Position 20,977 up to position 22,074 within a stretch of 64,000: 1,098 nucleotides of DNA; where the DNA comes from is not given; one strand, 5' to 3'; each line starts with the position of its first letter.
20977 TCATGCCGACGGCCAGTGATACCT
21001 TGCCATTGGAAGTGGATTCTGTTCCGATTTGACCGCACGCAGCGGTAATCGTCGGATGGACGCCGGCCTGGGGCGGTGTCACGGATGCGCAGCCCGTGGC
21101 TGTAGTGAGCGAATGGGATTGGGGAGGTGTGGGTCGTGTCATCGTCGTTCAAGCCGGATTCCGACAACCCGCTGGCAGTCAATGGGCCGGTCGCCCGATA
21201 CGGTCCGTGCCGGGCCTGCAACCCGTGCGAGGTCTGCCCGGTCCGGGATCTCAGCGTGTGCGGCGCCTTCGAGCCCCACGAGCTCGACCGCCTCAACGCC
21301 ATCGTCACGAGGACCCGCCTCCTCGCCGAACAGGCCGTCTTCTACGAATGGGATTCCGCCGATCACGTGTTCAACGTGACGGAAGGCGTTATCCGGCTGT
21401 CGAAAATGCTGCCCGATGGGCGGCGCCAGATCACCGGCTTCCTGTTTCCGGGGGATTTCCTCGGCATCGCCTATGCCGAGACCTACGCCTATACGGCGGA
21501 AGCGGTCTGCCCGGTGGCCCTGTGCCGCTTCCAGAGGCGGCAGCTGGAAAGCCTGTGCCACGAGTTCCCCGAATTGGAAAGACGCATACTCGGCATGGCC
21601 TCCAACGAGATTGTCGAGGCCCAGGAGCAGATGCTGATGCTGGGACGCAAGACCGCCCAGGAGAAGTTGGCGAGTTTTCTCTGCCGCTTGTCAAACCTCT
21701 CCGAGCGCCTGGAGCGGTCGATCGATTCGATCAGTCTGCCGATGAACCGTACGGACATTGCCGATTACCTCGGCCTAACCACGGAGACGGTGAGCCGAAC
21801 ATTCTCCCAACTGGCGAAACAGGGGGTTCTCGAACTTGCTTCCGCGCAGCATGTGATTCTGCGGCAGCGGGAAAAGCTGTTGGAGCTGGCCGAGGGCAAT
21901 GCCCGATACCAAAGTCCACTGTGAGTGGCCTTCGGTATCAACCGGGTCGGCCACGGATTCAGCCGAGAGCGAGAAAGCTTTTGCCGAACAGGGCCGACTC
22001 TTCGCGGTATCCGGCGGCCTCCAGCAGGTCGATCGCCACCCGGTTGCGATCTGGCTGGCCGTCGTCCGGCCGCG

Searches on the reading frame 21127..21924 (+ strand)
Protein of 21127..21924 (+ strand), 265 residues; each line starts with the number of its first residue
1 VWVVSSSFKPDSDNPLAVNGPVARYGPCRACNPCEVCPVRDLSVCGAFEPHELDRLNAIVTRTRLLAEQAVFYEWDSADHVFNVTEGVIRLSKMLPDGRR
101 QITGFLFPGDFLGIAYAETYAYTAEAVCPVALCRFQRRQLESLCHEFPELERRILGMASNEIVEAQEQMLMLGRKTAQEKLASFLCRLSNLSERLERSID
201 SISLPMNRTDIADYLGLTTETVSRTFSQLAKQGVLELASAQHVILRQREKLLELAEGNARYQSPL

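Call 33: search_protein_families(library=pfam, proteins=[window:21127-21924:+], max_evalue=0.00001)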
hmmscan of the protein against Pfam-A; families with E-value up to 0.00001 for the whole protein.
window:21127-21924:+ (265 aa): 3 families
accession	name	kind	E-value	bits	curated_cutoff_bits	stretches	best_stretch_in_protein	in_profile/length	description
PF13545.12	HTH_Crp_2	-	7.9e-18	64.6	27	1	179-253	1-69/70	Crp-like helix-turn-helix domain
PF00027.35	cNMP_binding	-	2.2e-14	53.6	27.5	1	64-145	3-87/89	Cyclic nucleotide-binding domain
PF00325.26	Crp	-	9.4e-12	44.9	21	1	204-235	1-32/32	Bacterial regulatory proteins, crp family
